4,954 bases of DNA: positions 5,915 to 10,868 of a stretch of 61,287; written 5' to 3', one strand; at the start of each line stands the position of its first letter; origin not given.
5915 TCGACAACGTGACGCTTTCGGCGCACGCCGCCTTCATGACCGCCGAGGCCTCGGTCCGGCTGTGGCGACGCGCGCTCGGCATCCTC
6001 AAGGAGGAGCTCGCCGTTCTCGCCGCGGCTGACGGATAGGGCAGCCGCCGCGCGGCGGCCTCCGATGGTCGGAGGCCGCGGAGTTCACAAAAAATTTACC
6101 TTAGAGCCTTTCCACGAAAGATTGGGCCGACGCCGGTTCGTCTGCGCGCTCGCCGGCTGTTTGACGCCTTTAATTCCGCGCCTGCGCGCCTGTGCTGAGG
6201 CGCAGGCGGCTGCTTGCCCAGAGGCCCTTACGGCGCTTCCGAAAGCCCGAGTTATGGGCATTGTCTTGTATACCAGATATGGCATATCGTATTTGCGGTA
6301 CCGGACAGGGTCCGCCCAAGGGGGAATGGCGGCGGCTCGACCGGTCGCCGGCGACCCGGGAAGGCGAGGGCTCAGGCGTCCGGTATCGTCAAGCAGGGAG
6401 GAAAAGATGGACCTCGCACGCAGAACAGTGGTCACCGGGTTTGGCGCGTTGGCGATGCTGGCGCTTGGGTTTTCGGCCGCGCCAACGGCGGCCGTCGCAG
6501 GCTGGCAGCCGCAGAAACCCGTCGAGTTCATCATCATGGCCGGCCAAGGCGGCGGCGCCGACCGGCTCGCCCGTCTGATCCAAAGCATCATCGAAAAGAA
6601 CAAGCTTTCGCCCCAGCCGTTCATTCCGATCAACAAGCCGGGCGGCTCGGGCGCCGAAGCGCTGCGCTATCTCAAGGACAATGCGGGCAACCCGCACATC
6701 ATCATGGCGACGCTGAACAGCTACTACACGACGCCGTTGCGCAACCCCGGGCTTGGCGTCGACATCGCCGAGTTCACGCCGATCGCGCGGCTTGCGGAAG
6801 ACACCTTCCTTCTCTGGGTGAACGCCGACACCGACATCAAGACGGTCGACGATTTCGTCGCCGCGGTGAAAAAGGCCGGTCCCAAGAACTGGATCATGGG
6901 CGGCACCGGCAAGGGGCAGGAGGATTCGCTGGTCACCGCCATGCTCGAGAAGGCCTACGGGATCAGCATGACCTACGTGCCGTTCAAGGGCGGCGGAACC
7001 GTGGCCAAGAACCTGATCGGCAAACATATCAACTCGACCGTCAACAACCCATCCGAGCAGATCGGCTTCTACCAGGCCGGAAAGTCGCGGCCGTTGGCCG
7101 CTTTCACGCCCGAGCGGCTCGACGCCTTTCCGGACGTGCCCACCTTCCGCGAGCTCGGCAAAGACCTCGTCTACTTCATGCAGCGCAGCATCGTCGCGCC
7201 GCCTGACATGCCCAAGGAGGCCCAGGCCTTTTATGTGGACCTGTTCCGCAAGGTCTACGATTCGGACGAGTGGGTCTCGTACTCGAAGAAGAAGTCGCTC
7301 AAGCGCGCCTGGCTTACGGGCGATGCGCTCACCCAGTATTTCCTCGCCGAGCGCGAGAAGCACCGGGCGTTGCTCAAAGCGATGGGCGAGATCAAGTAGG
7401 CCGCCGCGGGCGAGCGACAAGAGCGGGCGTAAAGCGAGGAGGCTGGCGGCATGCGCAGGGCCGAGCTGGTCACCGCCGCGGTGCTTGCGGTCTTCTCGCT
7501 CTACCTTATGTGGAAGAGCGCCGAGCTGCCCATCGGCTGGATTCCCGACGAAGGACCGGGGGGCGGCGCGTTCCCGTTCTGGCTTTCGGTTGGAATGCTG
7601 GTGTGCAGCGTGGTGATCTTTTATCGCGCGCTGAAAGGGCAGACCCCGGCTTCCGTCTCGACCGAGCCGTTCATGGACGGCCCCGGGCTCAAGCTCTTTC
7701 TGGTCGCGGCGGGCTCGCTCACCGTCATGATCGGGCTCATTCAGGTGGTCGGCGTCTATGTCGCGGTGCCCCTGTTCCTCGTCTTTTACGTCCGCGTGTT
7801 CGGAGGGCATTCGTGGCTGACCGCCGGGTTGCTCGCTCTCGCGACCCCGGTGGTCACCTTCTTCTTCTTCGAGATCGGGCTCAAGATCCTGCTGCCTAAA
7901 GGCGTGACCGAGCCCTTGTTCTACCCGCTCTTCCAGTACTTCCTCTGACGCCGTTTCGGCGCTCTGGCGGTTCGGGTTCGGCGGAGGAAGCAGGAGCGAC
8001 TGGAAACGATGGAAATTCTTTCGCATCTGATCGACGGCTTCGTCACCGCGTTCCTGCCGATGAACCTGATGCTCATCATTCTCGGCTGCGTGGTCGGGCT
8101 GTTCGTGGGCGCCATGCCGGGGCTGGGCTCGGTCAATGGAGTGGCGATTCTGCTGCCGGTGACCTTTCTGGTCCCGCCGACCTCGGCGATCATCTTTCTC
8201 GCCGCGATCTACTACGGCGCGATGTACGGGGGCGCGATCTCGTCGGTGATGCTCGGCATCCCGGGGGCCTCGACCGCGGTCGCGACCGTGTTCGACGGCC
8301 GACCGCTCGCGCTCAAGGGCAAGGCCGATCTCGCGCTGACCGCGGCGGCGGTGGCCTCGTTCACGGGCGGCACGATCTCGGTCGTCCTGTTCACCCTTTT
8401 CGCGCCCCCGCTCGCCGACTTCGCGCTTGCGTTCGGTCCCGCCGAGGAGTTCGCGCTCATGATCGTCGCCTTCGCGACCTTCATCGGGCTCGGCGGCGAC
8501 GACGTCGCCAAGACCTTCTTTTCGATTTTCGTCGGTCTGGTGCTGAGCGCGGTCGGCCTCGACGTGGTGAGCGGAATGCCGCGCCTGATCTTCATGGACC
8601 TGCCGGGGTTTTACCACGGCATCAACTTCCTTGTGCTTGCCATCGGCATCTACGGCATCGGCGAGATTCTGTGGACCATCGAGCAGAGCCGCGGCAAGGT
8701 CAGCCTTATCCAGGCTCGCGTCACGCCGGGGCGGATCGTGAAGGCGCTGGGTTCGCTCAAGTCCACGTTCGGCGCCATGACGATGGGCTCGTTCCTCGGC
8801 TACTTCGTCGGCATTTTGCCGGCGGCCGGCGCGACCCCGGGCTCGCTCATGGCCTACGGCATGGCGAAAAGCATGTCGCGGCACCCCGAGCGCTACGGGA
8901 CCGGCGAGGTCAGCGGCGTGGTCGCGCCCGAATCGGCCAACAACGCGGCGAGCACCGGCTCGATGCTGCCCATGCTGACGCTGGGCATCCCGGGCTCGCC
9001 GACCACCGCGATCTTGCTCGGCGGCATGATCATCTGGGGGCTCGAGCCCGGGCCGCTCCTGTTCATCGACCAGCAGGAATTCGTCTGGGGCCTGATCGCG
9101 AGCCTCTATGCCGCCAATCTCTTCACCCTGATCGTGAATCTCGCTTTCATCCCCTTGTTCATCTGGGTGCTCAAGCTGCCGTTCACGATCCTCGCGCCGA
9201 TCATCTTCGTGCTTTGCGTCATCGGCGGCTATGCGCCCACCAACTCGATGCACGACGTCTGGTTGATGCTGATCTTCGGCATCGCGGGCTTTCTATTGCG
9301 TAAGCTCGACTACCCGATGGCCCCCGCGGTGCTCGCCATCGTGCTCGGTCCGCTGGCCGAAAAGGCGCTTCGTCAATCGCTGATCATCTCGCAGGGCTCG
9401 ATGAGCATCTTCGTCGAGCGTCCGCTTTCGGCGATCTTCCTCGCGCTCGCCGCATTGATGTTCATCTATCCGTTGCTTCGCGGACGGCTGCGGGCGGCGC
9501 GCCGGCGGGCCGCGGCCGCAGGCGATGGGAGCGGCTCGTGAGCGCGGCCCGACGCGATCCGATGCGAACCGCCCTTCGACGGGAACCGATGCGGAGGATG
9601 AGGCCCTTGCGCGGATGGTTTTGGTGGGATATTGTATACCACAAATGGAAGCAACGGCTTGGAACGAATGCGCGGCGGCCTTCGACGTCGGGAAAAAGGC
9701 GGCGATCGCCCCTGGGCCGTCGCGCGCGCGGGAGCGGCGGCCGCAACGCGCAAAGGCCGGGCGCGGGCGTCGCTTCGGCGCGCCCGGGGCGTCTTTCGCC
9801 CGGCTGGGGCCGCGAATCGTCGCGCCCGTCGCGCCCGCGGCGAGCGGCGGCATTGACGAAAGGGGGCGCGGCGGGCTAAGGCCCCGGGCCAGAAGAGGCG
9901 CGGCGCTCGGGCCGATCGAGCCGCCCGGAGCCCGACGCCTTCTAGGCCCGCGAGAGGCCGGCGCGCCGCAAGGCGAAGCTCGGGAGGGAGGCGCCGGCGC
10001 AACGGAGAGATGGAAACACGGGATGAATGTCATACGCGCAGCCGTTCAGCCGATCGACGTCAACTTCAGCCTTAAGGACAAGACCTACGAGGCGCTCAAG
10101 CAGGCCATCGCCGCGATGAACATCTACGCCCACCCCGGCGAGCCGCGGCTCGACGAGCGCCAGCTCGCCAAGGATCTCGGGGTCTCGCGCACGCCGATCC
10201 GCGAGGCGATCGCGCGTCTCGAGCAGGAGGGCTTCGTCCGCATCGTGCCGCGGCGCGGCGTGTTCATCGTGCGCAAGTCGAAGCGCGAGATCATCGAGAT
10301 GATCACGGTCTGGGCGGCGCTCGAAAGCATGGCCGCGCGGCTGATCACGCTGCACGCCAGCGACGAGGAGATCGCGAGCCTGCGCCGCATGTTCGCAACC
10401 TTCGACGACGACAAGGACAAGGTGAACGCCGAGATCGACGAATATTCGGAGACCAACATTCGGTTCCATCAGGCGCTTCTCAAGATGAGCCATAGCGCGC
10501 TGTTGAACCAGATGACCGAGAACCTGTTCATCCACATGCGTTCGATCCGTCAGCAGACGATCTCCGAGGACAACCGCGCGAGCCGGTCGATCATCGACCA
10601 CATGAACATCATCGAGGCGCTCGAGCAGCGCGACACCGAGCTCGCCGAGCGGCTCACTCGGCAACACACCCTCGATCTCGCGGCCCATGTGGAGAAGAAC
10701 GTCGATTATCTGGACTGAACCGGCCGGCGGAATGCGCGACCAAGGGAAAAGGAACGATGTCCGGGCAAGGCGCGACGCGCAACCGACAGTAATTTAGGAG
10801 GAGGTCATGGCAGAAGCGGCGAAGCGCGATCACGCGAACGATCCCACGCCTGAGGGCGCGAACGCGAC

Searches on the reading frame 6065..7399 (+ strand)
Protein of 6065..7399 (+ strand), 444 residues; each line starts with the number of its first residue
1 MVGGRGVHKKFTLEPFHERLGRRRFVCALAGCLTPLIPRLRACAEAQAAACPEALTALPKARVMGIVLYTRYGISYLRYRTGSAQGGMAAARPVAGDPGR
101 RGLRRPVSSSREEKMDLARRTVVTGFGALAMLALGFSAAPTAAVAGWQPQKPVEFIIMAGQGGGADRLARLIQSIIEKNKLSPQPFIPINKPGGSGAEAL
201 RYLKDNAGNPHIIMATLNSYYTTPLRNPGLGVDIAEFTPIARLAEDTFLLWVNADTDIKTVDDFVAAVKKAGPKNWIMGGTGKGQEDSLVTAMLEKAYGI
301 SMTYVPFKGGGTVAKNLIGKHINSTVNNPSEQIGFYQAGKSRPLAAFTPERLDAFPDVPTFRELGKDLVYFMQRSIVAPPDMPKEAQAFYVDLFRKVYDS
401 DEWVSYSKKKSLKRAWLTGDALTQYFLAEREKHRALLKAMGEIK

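Call 33: search_protein_families(library=pfam, proteins=[window:6065-7399:+])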
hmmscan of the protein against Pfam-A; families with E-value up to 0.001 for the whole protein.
window:6065-7399:+ (444 aa): 1 family
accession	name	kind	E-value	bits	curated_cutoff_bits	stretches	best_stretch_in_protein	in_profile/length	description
PF03401.19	TctC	-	2.1e-27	96.8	27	1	180-440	12-272/274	Tripartite tricarboxylate transporter family receptor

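Call 34: search_protein_families(library=ncbifam, proteins=[window:6065-7399:+], max_evalue=1e-20)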
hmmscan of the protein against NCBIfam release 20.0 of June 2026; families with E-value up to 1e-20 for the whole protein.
window:6065-7399:+ (444 aa): 0 families

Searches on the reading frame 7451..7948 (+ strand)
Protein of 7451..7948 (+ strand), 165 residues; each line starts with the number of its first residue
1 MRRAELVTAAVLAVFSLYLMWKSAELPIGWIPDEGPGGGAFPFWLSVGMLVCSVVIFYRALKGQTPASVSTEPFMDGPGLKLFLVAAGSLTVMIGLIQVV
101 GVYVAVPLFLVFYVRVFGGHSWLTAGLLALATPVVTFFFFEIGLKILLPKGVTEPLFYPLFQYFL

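Call 33: search_protein_families(library=pfam, proteins=[window:7451-7948:+])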
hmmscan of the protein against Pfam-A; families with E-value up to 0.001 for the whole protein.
window:7451-7948:+ (165 aa): 1 family
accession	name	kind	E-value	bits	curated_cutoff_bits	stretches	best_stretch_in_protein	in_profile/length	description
PF07331.16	TctB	-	2.9e-18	66.8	29.1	1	7-149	2-137/137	Tripartite tricarboxylate transporter TctB family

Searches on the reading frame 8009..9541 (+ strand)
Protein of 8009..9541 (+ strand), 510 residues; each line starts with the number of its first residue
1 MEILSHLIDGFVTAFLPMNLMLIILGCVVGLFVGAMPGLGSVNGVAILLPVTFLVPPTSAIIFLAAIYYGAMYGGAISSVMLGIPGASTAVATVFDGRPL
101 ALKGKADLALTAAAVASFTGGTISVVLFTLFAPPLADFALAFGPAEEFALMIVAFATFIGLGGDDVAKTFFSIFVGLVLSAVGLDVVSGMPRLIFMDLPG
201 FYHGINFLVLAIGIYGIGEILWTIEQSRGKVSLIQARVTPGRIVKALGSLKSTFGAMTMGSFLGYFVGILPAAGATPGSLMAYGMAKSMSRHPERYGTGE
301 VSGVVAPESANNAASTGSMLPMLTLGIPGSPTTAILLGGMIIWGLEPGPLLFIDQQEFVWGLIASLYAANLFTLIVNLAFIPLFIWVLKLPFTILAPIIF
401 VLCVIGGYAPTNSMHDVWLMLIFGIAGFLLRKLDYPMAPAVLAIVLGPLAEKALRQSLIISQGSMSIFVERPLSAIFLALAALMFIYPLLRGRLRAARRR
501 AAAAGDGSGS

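Call 3: search_protein_families(library=pfam, proteins=[window:8009-9541:+])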
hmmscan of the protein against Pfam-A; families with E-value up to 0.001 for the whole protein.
window:8009-9541:+ (510 aa): 1 family
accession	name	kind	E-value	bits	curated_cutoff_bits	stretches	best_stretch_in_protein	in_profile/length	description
PF01970.21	TctA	-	3.7e-144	480.9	28.9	1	20-442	1-423/423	Tripartite tricarboxylate transporter TctA family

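Call 4: search_protein_families(library=ncbifam, proteins=[window:8009-9541:+])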
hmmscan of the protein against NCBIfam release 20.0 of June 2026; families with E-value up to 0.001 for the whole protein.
window:8009-9541:+ (510 aa): 0 families

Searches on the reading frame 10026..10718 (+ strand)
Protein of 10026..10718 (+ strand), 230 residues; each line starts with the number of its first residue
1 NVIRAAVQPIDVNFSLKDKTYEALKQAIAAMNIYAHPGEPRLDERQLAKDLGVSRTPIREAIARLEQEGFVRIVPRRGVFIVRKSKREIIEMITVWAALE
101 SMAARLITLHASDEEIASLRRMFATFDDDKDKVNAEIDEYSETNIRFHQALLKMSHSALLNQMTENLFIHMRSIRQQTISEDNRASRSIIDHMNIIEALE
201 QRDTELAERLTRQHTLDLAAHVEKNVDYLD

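Call 3: search_protein_families(library=pfam, proteins=[window:10026-10718:+])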
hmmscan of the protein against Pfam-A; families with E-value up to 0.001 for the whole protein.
window:10026-10718:+ (230 aa): 5 families
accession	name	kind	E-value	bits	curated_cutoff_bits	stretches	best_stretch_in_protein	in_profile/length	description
PF07729.17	FCD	-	4.6e-23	82.4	24.3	1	91-214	1-122/125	FCD domain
PF00392.27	GntR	-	1.9e-14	53.5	27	1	17-81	2-64/64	Bacterial regulatory proteins, gntR family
PF13412.12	HTH_24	-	3.6e-06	26.9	21.9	1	39-72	15-48/48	Winged helix-turn-helix DNA-binding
PF08279.18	HTH_11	-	2.3e-05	24.6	25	1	45-78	19-51/55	HTH domain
PF01978.25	TrmB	-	0.00043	20.5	25.6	0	42-77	23-58/68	Sugar-specific transcriptional regulator TrmB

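Call 4: search_protein_families(library=ncbifam, proteins=[window:10026-10718:+])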
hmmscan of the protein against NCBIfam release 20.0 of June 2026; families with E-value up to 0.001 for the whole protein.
window:10026-10718:+ (230 aa): 21 families
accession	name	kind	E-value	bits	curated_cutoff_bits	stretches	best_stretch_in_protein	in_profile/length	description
TIGR03338.1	phnR_burk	equivalog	1.9e-30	106.1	271.5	1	35-215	29-206/212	phosphonate utilization associated transcriptional regulator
NF003011.0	PRK03837.1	subfamily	2e-17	63.6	260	2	84-215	99-226/241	transcriptional regulator NanR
NF007741.0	PRK10421.1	equivalog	4.9e-15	55.6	311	2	16-81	8-71/262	transcriptional regulator LldR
NF008504.0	PRK11414.1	equivalog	2.5e-13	50.3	225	1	36-205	30-198/221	GntR family transcriptional regulator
NF008576.0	PRK11534.1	equivalog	5.4e-13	49.1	218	1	20-217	12-212/225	DNA-binding transcriptional regulator CsiR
NF007001.0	PRK09464.1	equivalog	1.5e-09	37.9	330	1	34-214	27-224/254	pyruvate dehydrogenase complex transcriptional repressor PdhR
NF052282.1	PLP_TF_PdxR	equivalog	2e-08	33.7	320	1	18-92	4-76/448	MocR-like pyridoxine biosynthesis transcription factor PdxR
NF007442.0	PRK09990.1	equivalog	3.2e-07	30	301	1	38-220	31-233/256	transcriptional regulator GlcC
NF007588.0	PRK10225.1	equivalog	6.6e-07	28.9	442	1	35-214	27-223/257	Uxu operon transcriptional regulator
NF047563.1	modulin_PmtR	equivalog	4.6e-06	26.7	200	1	20-91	13-85/125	PSM export ABC transporter transcriptional regulator PmtR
NF008273.0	PRK11050.1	equivalog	9.5e-06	25.3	153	1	46-84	59-97/156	manganese-binding transcriptional regulator MntR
NF008571.0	PRK11523.1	equivalog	1e-05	25.1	396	1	38-89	29-80/258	transcriptional regulator ExuR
TIGR02325.1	C_P_lyase_phnF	equivalog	1.5e-05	24.7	156.8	1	36-84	27-75/238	phosphonate metabolism transcriptional regulator PhnF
TIGR02018.2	his_ut_repres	equivalog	4.2e-05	23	220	1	37-89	19-71/226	histidine utilization transcriptional repressor HutC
TIGR02404.1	trehalos_R_Bsub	equivalog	5e-05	23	211.95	1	21-100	6-84/233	trehalose operon repressor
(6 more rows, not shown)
